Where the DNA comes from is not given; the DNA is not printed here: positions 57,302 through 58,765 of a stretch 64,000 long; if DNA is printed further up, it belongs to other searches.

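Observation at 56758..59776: Orc1/Cdc6 embedded in a tight three-gene operon with a coiled-coil/bactofilin-like/zinc-ribbon protein and a membrane-anchored protein; no adjacent ORB-type origin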

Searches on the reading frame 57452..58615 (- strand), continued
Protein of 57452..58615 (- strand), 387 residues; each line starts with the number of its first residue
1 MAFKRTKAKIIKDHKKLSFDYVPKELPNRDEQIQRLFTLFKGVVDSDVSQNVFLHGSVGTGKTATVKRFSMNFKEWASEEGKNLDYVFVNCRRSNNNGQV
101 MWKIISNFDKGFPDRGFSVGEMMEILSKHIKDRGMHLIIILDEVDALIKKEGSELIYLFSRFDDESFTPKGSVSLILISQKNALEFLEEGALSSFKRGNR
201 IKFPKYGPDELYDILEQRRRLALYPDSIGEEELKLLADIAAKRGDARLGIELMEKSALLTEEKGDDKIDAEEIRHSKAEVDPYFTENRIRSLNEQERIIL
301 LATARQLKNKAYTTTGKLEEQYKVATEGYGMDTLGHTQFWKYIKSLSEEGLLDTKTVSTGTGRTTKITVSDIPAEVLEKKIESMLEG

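Call 91: search_solved_structures(query=window:57452-58615:-, max_evalue=1e-20, show_alignments=4)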
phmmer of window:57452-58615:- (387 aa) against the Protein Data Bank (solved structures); distinct sequences matched with E-value up to 1e-20: 4.
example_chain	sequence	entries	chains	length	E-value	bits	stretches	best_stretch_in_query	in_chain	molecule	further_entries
2qby_A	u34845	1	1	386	4.5e-44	154.3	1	13-369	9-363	Cell division control protein 6 homolog 1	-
1fnn_A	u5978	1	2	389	8.3e-42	146.9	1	10-384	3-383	CELL DIVISION CONTROL PROTEIN 6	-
2v1u_A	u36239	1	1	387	8.1e-36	127.2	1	8-369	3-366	CELL DIVISION CONTROL PROTEIN 6 HOMOLOG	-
1w5s_A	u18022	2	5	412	6.8e-26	94.5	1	9-385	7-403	ORIGIN RECOGNITION COMPLEX SUBUNIT 2 ORC2 | ORC2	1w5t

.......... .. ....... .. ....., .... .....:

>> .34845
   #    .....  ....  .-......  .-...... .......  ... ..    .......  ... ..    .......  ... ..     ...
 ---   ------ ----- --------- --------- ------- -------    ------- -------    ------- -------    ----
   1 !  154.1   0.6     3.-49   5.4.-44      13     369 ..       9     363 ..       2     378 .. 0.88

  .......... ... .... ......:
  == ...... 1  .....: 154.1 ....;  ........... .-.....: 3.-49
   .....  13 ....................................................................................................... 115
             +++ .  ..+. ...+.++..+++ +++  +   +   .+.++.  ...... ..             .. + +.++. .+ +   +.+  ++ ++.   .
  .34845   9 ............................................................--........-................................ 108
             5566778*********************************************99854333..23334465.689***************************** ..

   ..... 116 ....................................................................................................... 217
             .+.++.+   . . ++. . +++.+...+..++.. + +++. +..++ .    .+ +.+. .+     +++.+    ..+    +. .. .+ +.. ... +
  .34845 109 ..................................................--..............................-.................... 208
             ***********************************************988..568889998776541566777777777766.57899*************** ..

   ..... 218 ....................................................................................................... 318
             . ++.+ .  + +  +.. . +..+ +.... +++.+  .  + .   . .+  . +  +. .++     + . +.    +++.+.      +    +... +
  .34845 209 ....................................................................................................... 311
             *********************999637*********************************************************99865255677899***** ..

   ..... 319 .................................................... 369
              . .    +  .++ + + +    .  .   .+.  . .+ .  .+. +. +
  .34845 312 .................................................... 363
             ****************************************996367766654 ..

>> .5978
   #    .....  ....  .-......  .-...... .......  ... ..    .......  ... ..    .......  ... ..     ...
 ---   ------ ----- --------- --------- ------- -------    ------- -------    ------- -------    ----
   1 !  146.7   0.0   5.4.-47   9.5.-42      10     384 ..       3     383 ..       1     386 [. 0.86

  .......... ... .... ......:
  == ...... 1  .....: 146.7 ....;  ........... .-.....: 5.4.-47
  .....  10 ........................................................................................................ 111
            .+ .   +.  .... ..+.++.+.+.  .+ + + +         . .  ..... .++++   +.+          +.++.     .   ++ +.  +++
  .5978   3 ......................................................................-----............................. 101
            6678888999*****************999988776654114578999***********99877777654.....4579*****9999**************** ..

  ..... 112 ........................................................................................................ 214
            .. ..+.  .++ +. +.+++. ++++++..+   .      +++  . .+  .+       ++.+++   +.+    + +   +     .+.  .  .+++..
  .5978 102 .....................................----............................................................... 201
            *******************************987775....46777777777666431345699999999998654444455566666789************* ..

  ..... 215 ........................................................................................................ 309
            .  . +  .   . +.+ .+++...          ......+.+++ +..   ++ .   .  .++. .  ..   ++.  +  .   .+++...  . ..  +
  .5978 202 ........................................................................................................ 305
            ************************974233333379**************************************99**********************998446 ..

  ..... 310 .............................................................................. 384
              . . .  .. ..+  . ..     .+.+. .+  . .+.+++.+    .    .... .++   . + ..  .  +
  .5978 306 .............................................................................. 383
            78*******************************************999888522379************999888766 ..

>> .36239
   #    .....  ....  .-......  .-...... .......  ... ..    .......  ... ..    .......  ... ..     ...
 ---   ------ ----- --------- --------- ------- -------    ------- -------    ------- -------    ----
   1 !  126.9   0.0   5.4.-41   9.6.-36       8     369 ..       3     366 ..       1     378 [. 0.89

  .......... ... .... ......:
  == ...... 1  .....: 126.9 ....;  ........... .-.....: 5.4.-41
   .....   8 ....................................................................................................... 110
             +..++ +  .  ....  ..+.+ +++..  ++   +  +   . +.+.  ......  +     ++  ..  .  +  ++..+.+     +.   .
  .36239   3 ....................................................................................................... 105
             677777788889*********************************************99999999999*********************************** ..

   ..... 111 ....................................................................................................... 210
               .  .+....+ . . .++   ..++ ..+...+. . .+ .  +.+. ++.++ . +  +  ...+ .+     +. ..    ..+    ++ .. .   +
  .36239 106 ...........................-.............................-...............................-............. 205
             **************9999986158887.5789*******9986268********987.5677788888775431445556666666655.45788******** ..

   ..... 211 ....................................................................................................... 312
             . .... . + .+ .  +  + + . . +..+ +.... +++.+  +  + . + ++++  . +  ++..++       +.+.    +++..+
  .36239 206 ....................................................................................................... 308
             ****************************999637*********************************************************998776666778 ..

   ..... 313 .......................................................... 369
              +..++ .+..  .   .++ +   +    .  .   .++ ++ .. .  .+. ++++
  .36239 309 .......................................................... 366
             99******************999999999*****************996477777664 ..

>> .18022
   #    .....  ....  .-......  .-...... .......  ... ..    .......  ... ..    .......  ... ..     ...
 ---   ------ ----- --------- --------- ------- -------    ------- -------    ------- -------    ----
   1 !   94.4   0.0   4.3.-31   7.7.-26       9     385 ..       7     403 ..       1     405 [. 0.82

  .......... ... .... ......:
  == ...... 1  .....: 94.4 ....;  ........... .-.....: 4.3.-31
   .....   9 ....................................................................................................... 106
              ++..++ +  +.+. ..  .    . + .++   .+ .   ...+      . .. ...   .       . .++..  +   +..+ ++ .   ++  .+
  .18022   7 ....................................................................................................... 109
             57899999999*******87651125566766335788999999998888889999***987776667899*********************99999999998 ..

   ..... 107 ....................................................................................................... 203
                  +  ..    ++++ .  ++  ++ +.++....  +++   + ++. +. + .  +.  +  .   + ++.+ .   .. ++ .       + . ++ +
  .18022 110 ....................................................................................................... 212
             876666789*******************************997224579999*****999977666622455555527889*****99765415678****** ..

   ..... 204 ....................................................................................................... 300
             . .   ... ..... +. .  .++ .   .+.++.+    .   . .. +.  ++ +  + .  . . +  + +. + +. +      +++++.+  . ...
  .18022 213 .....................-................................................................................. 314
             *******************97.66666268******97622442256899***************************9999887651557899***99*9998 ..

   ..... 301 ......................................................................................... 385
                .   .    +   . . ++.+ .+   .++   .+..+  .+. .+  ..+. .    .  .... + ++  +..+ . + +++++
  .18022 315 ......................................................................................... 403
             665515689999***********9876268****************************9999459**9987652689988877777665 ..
